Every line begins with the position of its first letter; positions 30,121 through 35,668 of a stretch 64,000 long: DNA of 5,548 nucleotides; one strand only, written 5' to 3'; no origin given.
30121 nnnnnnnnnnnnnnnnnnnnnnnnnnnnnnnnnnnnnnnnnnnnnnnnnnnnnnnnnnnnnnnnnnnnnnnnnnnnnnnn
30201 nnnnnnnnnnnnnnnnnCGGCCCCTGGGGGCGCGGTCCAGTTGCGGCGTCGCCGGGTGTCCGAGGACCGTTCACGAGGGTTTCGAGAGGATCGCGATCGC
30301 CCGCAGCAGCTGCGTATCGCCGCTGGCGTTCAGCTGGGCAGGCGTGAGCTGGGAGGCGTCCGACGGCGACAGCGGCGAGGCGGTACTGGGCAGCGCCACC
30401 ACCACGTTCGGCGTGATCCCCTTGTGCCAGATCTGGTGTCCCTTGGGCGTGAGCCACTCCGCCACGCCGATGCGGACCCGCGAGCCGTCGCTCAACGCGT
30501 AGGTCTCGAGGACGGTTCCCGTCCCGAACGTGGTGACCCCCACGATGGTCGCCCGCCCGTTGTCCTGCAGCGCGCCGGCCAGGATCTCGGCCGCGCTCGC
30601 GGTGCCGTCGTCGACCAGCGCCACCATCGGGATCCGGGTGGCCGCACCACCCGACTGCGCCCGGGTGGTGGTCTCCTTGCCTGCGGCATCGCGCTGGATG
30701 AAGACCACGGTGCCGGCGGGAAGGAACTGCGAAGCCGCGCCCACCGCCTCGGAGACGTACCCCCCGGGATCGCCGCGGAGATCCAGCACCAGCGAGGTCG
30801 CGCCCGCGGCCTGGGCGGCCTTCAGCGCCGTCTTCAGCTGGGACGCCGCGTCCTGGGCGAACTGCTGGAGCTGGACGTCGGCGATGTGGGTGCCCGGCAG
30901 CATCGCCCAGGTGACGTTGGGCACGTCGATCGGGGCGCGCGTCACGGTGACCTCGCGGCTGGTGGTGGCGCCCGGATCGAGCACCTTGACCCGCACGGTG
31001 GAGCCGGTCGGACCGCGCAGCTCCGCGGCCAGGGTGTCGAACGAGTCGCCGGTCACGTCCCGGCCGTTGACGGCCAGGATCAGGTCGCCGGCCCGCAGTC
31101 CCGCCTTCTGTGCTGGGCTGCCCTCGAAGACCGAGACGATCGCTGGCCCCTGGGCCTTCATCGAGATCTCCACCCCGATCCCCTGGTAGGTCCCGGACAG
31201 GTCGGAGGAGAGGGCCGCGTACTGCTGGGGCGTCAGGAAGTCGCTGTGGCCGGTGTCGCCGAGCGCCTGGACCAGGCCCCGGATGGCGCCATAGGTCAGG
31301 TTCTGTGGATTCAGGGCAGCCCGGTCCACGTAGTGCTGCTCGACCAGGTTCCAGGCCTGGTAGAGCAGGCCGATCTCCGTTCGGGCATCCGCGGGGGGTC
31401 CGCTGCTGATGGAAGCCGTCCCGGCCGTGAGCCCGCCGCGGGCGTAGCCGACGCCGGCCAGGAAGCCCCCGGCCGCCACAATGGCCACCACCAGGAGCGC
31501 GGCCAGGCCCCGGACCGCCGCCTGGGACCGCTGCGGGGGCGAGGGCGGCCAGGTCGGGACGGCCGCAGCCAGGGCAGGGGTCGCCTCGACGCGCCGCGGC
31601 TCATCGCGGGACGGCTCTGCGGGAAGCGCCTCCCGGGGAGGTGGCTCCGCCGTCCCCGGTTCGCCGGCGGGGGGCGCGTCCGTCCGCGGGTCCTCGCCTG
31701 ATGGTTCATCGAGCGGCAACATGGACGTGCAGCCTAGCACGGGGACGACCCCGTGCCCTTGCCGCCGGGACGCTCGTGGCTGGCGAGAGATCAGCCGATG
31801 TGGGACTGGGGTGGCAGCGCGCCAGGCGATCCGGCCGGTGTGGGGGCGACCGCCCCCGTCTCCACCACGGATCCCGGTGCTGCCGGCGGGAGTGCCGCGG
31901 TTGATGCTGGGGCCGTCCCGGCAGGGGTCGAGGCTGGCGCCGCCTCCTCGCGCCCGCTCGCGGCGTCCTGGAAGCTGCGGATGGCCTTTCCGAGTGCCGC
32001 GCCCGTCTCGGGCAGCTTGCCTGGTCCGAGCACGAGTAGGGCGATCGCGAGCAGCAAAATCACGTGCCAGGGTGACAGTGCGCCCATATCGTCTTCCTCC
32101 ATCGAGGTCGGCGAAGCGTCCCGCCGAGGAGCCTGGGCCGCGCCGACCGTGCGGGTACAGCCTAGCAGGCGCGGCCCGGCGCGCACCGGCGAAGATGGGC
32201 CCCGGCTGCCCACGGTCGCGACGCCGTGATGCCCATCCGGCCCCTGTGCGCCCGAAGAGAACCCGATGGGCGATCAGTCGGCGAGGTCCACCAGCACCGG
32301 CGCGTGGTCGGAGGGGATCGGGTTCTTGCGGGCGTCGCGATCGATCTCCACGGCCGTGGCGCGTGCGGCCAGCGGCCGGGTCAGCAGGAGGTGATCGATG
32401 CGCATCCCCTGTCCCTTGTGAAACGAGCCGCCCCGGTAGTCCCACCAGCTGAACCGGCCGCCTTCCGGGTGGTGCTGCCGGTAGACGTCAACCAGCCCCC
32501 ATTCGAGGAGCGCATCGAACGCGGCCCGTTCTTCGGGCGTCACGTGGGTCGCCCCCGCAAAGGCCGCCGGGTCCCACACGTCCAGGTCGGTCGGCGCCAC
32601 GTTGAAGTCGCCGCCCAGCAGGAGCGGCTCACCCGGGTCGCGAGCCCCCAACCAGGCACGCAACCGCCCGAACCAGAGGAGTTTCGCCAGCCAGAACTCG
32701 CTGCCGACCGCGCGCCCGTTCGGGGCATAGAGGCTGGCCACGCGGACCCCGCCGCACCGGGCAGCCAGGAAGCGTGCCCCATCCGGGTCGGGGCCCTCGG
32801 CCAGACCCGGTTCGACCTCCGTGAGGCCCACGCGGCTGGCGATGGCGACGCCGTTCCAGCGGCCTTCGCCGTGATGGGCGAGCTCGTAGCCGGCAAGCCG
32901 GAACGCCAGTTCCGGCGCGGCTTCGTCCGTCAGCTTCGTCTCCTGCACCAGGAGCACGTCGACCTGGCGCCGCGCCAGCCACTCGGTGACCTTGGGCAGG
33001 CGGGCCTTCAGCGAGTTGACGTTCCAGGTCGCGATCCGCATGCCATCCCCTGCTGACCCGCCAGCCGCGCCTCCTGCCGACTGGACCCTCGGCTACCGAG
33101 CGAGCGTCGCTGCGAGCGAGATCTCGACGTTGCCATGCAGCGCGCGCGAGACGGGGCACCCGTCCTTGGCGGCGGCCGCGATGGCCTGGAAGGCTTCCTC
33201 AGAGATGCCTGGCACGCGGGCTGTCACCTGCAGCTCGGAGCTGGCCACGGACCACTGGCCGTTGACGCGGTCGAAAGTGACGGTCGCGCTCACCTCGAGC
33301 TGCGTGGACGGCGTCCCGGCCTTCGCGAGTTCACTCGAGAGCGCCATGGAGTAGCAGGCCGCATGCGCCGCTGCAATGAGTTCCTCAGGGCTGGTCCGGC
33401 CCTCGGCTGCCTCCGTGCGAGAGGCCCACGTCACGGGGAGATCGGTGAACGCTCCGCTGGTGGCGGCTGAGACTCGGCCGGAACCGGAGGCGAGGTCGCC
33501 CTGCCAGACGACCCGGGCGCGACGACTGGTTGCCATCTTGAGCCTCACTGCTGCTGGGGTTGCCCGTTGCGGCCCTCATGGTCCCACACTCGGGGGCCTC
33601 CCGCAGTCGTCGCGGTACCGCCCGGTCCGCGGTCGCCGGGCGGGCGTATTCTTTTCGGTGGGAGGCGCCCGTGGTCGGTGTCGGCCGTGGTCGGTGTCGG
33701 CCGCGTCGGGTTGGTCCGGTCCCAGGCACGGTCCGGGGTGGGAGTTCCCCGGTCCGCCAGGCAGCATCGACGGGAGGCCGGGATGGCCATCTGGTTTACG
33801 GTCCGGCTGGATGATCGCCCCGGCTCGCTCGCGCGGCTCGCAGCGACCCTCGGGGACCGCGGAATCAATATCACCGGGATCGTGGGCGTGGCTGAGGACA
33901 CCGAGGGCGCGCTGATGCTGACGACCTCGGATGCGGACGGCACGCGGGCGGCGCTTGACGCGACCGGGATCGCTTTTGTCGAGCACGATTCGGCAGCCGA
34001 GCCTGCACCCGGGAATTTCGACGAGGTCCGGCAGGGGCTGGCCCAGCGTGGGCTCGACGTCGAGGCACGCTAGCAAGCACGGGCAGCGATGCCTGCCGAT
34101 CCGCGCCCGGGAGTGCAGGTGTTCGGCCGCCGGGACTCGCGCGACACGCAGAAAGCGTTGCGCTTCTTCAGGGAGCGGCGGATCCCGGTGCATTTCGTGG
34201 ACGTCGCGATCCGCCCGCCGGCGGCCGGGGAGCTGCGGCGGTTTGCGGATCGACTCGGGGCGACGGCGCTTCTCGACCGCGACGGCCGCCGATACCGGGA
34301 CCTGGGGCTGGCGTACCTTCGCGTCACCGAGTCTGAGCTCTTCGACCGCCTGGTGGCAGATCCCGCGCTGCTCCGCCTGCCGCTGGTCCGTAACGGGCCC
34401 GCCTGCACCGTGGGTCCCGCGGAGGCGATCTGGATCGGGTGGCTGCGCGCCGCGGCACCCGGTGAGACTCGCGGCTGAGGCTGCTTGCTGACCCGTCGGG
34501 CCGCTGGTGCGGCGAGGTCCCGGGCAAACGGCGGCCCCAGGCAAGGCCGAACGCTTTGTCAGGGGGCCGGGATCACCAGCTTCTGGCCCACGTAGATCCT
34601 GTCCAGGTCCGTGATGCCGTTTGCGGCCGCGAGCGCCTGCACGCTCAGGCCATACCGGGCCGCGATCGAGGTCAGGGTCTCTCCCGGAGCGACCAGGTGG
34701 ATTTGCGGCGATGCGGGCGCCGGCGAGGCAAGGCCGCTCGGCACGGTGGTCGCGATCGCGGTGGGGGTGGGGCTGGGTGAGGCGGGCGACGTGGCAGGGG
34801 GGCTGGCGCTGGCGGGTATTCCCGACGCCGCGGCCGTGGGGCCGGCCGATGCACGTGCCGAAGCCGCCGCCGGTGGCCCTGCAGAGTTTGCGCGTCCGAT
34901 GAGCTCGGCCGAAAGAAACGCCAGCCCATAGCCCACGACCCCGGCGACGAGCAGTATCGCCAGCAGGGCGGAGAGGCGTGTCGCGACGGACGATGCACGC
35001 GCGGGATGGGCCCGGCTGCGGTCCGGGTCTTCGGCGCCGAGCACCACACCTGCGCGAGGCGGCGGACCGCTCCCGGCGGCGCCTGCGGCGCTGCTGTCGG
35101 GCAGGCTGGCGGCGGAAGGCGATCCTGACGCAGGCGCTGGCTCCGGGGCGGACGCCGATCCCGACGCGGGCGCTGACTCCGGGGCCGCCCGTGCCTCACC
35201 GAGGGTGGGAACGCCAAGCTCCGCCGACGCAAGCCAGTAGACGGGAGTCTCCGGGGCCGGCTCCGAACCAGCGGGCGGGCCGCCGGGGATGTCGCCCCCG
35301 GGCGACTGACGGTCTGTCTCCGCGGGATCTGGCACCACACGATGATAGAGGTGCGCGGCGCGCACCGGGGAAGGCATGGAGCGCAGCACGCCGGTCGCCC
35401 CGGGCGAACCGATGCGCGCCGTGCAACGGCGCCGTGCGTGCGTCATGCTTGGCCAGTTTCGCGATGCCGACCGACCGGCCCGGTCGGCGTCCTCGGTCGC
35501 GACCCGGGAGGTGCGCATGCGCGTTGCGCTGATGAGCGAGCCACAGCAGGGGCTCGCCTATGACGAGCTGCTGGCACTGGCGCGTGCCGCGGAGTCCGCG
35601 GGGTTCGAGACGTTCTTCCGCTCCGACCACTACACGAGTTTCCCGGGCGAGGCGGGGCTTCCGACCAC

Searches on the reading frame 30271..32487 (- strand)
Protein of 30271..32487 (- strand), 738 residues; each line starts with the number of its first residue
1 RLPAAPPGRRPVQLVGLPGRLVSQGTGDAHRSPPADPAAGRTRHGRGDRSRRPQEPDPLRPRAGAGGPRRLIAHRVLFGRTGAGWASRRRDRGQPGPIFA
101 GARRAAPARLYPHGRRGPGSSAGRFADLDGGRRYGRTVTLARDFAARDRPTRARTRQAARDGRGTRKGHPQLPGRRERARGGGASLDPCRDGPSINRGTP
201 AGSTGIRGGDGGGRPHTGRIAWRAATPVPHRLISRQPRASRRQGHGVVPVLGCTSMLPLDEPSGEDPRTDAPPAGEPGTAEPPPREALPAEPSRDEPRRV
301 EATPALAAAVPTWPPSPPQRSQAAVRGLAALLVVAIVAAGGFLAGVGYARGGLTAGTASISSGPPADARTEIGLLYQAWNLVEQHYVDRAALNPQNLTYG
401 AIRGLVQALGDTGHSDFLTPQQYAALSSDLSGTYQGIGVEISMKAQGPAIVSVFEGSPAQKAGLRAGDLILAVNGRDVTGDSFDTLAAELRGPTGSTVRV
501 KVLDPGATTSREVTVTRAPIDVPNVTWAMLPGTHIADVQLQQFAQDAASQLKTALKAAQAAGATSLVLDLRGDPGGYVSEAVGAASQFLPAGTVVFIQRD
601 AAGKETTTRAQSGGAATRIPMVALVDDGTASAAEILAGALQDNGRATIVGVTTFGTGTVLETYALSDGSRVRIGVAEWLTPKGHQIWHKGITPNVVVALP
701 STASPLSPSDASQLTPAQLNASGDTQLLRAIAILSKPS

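Call 55: search_protein_families(library=pfam, proteins=[window:30271-32487:-], max_evalue=0.0001)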
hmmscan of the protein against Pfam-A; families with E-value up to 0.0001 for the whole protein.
window:30271-32487:- (738 aa): 4 families
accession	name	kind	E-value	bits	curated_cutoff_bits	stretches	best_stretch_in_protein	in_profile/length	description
PF03572.23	Peptidase_S41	-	3.1e-44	150.9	24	1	535-697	2-165/165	Peptidase family S41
PF17820.7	PDZ_6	-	4.9e-14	52.2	27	1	451-502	3-52/54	PDZ domain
PF13180.12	PDZ_2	-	1.9e-11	44.5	27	1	436-515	2-80/80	PDZ domain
PF00595.29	PDZ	-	1.8e-10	41.5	23.2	1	434-502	9-80/81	PDZ domain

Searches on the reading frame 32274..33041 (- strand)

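Call 77: search_protein_families(library=pfam, proteins=[window:32274-33041:-], max_evalue=0.001)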
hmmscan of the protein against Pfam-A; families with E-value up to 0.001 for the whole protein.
window:32274-33041:- (255 aa): 1 family
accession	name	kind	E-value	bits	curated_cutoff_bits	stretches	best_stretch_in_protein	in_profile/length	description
PF03372.29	Exo_endo_phos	-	1.6e-32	113.4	24.5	1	4-246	1-225/225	Endonuclease/Exonuclease/phosphatase family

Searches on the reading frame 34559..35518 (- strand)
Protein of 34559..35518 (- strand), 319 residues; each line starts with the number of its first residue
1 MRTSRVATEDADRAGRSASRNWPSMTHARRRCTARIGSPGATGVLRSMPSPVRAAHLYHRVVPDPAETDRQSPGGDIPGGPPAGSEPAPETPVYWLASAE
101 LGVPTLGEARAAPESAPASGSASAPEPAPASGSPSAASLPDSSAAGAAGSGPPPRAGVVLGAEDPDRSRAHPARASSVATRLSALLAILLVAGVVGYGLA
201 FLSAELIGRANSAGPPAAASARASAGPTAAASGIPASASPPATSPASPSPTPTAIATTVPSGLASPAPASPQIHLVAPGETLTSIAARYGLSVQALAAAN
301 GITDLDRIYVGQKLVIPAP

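Call 77: search_protein_families(library=pfam, proteins=[window:34559-35518:-], max_evalue=0.001)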
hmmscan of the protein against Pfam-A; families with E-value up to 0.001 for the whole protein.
window:34559-35518:- (319 aa): 2 families
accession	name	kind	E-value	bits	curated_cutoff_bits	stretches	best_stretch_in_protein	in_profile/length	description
PF01476.26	LysM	-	1.5e-15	57.3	20.9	1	274-317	1-43/43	LysM domain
PF23473.1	LysM3_LYK4_5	-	0.00019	21.9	29.3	1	275-317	6-47/48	LYK4/5 LysM3 domain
